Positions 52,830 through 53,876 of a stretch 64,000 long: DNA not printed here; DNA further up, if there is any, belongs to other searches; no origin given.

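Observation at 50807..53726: UbiA-family prenyltransferase coupled to a polytopic membrane protein with C-terminal TPR array, with a second copy of the polytopic family at 63406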

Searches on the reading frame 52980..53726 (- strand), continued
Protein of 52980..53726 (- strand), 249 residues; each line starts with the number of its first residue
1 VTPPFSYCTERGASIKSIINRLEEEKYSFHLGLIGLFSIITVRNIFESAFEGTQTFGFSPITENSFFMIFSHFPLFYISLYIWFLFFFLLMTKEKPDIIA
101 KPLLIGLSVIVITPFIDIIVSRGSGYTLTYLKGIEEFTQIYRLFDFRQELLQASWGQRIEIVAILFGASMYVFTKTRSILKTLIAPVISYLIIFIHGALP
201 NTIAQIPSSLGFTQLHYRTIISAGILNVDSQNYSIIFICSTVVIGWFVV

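Call 48: search_protein_families(library=pfam, proteins=[L031:2891-4078:+, L031:5805-7001:-, L031:7083-9434:-, L031:1142-2236:-, L028:4311-5507:+, L028:5539-7413:+, L028:2138-2674:+, L026:4659-5171:+, L026:1484-2677:-, L026:6039-7112:+], max_evalue=0.001)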
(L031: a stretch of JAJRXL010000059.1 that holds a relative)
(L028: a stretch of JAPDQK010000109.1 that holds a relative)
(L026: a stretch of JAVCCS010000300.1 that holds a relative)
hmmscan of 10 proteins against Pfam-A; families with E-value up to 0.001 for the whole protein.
L031:2891-4078:+ (395 aa): 10 families
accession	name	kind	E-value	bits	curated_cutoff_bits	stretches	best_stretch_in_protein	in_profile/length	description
PF22578.2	GGR_cat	-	3.3e-23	81.8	27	1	181-262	3-87/88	Geranylgeranyl reductase catalytic domain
PF01494.25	FAD_binding_3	-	7.4e-21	75.2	22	1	5-326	2-336/349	FAD binding domain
PF01266.30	DAO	-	1e-11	45.4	27.9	2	6-40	1-35/353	FAD dependent oxidoreductase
PF12831.13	FAD_oxidored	-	1.6e-08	34.8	27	1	6-174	1-158/416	FAD dependent oxidoreductase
PF03486.20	HI0933_like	-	1.6e-07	31.5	50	1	6-45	2-41/244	HI0933-like protein Rossmann domain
PF00890.30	FAD_binding_2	-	8.8e-07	28.9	20.4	1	6-48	1-43/414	FAD binding domain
PF04820.20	Trp_halogenase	-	2.7e-06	27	21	0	97-296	152-341/458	Tryptophan halogenase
PF07992.20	Pyr_redox_2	-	4.8e-06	26.6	26.1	1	5-62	1-57/291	Pyridine nucleotide-disulphide oxidoreductase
PF13450.12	NAD_binding_8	-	8.4e-06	26.4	21.9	1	9-44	1-36/68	NAD(P)-binding Rossmann-like domain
PF01134.28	GIDA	-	2.4e-05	24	22.1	1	6-49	1-44/391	Glucose inhibited division protein A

L031:5805-7001:- (398 aa): 0 families

L031:7083-9434:- (783 aa): 1 family
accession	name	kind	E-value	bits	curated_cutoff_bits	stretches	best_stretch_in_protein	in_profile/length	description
PF18962.6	Por_Secre_tail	-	1.4e-06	29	27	1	699-766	2-66/75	Secretion system C-terminal sorting domain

L031:1142-2236:- (364 aa): 1 family
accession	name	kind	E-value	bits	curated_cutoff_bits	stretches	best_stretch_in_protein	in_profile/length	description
PF18962.6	Por_Secre_tail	-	2.9e-08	34.3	27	1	285-352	1-65/75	Secretion system C-terminal sorting domain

L028:4311-5507:+ (398 aa): 0 families

L028:5539-7413:+ (624 aa): 5 families
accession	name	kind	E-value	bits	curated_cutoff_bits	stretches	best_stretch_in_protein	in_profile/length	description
PF02872.23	5_nucleotid_C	-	9.2e-14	52.3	23.6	1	332-472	15-144/158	5'-nucleotidase, C-terminal domain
PF13860.13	FlgD_ig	-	1.2e-11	44.8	27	1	558-611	22-75/79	FlgD Ig-like domain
PF00149.33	Metallophos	-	8.5e-09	36.5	21.5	1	31-240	2-190/191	Calcineurin-like phosphoesterase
PF18962.6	Por_Secre_tail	-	6.8e-06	26.7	27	1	541-620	2-73/75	Secretion system C-terminal sorting domain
PF13585.12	CHU_C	-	1.8e-05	25.2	27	1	552-615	17-77/86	CHU_C Type IX secretion signal domain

L028:2138-2674:+ (178 aa): 1 family
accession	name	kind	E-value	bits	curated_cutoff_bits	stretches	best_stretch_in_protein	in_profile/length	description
PF18933.6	PsbP_2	-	6.1e-05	23.5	27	1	25-177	38-184/184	PsbP-like protein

L026:4659-5171:+ (170 aa): 0 families

L026:1484-2677:- (397 aa): 0 families

L026:6039-7112:+ (357 aa): 3 families
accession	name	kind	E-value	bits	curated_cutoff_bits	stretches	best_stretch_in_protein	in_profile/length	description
PF07479.19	NAD_Gly3P_dh_C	-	3.3e-58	196.3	25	1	200-340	1-141/142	NAD-dependent glycerol-3-phosphate dehydrogenase C-terminus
PF01210.29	NAD_Gly3P_dh_N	-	1.1e-46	159.1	23.1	1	26-180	2-157/158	NAD-dependent glycerol-3-phosphate dehydrogenase N-terminus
PF20618.3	GPD_NAD_C_bact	-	5.5e-19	68.9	27.6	1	260-326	1-66/66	Bacterial GPD, NAD-dependent C-terminal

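Call 60: list_cluster_members(proteins=[P0040, P0043, P0049, P0055, P0056, P0065, P0077, P0087, P0162, P0107])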
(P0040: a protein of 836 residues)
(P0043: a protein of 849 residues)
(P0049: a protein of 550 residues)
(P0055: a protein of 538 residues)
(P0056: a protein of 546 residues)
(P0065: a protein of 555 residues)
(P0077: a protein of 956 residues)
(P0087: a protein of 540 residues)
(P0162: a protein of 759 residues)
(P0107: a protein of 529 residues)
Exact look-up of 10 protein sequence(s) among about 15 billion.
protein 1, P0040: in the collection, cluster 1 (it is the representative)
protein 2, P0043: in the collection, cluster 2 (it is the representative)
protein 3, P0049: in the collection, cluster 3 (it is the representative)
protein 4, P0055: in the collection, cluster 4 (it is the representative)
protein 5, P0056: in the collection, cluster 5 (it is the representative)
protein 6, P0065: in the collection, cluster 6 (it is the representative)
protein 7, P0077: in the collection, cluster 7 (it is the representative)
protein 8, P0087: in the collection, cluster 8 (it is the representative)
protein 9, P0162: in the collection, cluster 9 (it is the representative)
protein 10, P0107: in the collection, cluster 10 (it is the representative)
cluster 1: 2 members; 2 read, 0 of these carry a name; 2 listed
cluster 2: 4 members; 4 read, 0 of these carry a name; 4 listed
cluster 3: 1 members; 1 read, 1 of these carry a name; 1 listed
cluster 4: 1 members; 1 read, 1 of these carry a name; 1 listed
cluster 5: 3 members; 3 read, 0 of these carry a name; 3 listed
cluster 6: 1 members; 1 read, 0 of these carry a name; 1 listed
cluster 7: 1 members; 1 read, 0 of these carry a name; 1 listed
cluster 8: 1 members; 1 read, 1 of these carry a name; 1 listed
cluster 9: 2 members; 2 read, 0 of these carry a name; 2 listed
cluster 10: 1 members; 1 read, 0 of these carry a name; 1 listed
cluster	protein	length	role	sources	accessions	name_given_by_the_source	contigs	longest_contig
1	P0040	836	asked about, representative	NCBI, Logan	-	-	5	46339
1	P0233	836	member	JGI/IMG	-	-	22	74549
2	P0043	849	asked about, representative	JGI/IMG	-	-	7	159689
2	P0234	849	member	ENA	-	-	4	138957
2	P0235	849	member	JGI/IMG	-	-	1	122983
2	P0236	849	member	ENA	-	-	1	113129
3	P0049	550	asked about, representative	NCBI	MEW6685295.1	MAG: UbiA family prenyltransferase [Candidatus Edwardsbacteria bacterium]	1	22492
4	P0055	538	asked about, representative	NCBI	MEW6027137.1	MAG: UbiA family prenyltransferase [Planctomycetota bacterium]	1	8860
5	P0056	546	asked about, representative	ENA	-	-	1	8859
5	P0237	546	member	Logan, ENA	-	-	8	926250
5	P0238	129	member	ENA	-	-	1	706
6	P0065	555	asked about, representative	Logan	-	-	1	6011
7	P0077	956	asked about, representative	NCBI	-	-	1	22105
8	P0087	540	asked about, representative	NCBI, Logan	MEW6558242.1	MAG: UbiA family prenyltransferase [Elusimicrobiota bacterium]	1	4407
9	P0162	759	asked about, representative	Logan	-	-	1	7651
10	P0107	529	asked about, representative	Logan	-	-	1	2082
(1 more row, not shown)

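Call 64: search_protein_families(library=pfam, alignment_id=A4, max_evalue=1)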
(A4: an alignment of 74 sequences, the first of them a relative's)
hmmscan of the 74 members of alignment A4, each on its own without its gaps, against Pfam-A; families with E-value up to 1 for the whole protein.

A. member 1, P0037 (528 aa): 1 family
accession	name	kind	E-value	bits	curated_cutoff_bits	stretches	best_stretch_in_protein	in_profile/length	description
PF01040.23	UbiA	-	4.5e-31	108.5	34.2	1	293-499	18-226/250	UbiA prenyltransferase family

B. families by the number of members that match (of 74 scanned): 22 families
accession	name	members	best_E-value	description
PF01040.23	UbiA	73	1.1e-34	UbiA prenyltransferase family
PF15055.12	DMAC1_Dmo2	2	0.086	DMAC1/Dmo2-like domain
PF07185.16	DUF1404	1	4.5e-06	Protein of unknown function (DUF1404)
PF16890.10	DUF5083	1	0.00017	Domain of unknown function (DUF5083)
PF20560.3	MotA_N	1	0.0012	Motility protein A N-terminal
PF04133.19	Vps55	1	0.0015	Vacuolar protein sorting 55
PF10716.14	NdhL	1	0.0026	NADH dehydrogenase transmembrane subunit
PF15169.12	Cybc1_Eros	1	0.029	Cytochrome b-245 chaperone 1 / Eros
PF11862.13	DUF3382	1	0.032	Domain of unknown function (DUF3382)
PF05101.18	VirB3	1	0.049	Type IV secretory pathway, VirB3-like protein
PF24763.1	CGL160_C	1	0.068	CGL160, C-terminal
PF02233.22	PNTB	1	0.078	NAD(P) transhydrogenase beta subunit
PF22839.2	DUF7015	1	0.16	Domain of unknown function (DUF7015)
PF03303.18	WTF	1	0.21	WTF protein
PF22004.1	SPAR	1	0.22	Small regulatory polypeptide of amino acid response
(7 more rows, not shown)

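Call 68: find_related_loci(query=A5, collection=metagenome_contigs, flank=8000)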
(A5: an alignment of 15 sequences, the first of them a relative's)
Query A5 (528 aa) in metagenome_contigs; peptide patterns used: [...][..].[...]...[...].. (x = any residue, [..] = any of these).
353 stretches matched a pattern; 236 encode a relative of the query (tblastn E <= 1e-3); the best 80 are kept; 80 distinct loci.
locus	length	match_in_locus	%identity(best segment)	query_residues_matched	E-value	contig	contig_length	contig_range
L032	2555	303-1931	37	1-525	1e-107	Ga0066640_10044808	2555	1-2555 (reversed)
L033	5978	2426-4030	37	1-525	3e-96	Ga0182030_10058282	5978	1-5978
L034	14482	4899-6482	33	1-519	5e-90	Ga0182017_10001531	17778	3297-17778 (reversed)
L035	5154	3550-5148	35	1-526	4e-90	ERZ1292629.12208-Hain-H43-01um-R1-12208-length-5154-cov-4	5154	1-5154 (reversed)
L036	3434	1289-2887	35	1-526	4e-91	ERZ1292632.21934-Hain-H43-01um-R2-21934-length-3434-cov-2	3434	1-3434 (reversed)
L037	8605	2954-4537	36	1-518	3e-87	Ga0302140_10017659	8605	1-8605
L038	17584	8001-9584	35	1-519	1e-83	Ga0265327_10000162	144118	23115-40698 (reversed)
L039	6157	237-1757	37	14-515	1e-83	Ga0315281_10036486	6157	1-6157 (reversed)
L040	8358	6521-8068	35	2-521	3e-83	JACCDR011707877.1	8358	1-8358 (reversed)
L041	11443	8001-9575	34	1-525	2e-83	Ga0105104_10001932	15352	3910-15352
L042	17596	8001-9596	32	2-525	2e-82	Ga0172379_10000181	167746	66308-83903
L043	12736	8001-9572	34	1-527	2e-81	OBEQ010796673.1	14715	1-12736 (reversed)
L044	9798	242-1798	33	12-525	3e-81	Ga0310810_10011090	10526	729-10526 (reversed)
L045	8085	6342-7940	36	1-521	3e-81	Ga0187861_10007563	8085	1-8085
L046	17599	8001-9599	36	1-521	7e-81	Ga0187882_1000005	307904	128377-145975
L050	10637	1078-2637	33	14-523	1e-79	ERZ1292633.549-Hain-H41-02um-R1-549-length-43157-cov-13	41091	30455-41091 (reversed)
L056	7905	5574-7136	31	1-518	4e-77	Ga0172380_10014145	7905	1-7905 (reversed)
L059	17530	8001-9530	31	12-516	3e-75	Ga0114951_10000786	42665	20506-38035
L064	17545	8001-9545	32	14-520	4e-72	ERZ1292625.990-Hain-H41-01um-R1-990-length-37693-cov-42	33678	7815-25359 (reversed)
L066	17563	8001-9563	32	1-519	3e-71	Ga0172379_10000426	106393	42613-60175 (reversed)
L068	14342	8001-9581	34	1-525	5e-71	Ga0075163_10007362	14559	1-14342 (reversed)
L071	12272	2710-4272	32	1-519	3e-70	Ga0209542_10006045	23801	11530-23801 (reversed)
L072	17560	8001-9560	35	5-522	3e-70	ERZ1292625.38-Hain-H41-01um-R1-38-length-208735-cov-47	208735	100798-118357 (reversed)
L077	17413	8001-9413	34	5-477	3e-69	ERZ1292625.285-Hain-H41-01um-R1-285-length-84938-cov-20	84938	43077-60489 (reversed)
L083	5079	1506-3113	29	1-525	1e-66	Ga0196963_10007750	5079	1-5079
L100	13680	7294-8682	30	1-469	7e-53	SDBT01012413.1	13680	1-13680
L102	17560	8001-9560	31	8-519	3e-52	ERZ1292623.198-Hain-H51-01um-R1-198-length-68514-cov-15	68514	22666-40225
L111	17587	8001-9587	30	1-519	7e-49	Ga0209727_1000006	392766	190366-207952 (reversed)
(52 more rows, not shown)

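Call 70: search_protein_families(library=pfam, proteins=[L037:2123-2926:-, L056:2169-4121:-, L071:5217-6104:+, L044:2734-4386:+, L066:1750-2820:-, L111:3390-5549:-, L064:36-1571:+, L077:9553-9957:-, L111:5539-6558:-, L100:6186-7253:-], max_evalue=0.001)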
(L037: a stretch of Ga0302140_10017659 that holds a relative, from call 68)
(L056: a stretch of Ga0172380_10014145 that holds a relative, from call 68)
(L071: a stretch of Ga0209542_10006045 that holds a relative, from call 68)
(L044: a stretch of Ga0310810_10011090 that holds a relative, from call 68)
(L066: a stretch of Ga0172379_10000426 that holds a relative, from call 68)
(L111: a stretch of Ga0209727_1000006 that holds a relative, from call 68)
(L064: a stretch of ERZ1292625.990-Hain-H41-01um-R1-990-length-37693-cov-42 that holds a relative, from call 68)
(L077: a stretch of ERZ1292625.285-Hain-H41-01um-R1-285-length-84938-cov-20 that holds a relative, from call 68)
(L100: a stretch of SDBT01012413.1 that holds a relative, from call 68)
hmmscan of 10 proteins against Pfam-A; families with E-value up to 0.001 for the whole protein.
L037:2123-2926:- (267 aa): 1 family
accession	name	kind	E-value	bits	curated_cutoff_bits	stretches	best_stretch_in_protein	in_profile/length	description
PF00398.26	RrnaAD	-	6.4e-48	163.6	24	1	3-262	7-259/263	Ribosomal RNA adenine dimethylase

L056:2169-4121:- (650 aa): 8 families
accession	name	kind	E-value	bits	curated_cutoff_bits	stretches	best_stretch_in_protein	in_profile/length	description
PF00580.27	UvrD-helicase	-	2.9e-87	293.2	23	1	13-283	1-271/271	UvrD/REP helicase N-terminal domain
PF13361.12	UvrD_C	-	1.2e-68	232.5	25.6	1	288-607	1-348/350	UvrD-like helicase C-terminal domain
PF13245.12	AAA_19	-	9.4e-23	81.3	25.1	1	17-266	1-132/134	AAA domain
PF13538.12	UvrD_C_2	-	3.6e-12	46.4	27.4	1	546-604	2-51/52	UvrD-like helicase C-terminal domain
PF01443.25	Viral_helicase1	-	2.5e-07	31.2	21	0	544-602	178-224/228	Viral superfamily 1 RNA helicase core domain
PF13604.12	AAA_30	-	0.00012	22.4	27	0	13-75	2-65/191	AAA domain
PF13087.12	AAA_12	-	0.00016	21.7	27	0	540-603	138-189/195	AAA domain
PF13086.12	AAA_11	-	0.00087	19.6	27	0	13-93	2-93/257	AAA domain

L071:5217-6104:+ (295 aa): 0 families

L044:2734-4386:+ (550 aa): 0 families

L066:1750-2820:- (356 aa): 5 families
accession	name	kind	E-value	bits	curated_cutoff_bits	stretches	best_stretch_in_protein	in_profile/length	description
PF01551.29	Peptidase_M23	-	2.9e-30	104.8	28.7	1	256-345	4-90/96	Peptidase family M23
PF01476.26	LysM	-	1.3e-18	67.1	20.9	2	159-201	1-43/43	LysM domain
PF23473.1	LysM3_LYK4_5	-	1.4e-10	41.5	29.3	1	109-139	5-35/48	LYK4/5 LysM3 domain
PF23446.1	LysM1_NFP_LYK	-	3.6e-07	31.4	36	0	115-151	16-53/60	NFP/LYK LysM1 domain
PF23462.1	LysM3_NFP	-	9.7e-05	23.3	28.1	0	109-137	5-33/48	NFP LysM3 domain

L111:3390-5549:- (719 aa): 0 families

L064:36-1571:+ (511 aa): 8 families
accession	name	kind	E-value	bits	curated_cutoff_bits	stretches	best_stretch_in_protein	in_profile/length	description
PF01078.27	Mg_chelatase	-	1.8e-87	292.5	20.3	1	198-400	1-205/207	Magnesium chelatase, subunit ChlI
PF13541.12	ChlI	-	8e-40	136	27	1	21-145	1-121/121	Subunit ChlI of Mg-chelatase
PF13335.12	Mg_chelatase_C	-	3.1e-27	95.4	26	1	408-506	1-94/94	Magnesium chelatase, subunit ChlI C-terminal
PF00493.29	MCM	-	6.5e-11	42.2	23.3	1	294-395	113-205/224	MCM P-loop domain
PF07728.20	AAA_5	-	1.5e-09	38.4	22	1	222-356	2-125/139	AAA domain (dynein-related subfamily)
PF00158.32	Sigma54_activat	-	5.1e-05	23.5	20.2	1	213-337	16-128/168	Sigma-54 interaction domain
PF05362.19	Lon_C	-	0.0001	22.4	21.1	1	43-150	71-177/205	Lon protease (S16) C-terminal proteolytic domain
PF00004.35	AAA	-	0.0004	21.3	21.2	0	223-239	2-18/131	ATPase family associated with various cellular activities (AAA)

L077:9553-9957:- (134 aa): 0 families

L111:5539-6558:- (339 aa): 0 families

L100:6186-7253:- (355 aa): 1 family
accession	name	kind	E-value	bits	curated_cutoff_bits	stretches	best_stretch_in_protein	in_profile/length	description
PF00348.22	polyprenyl_synt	-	3e-50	171.2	27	1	40-293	5-238/251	Polyprenyl synthetase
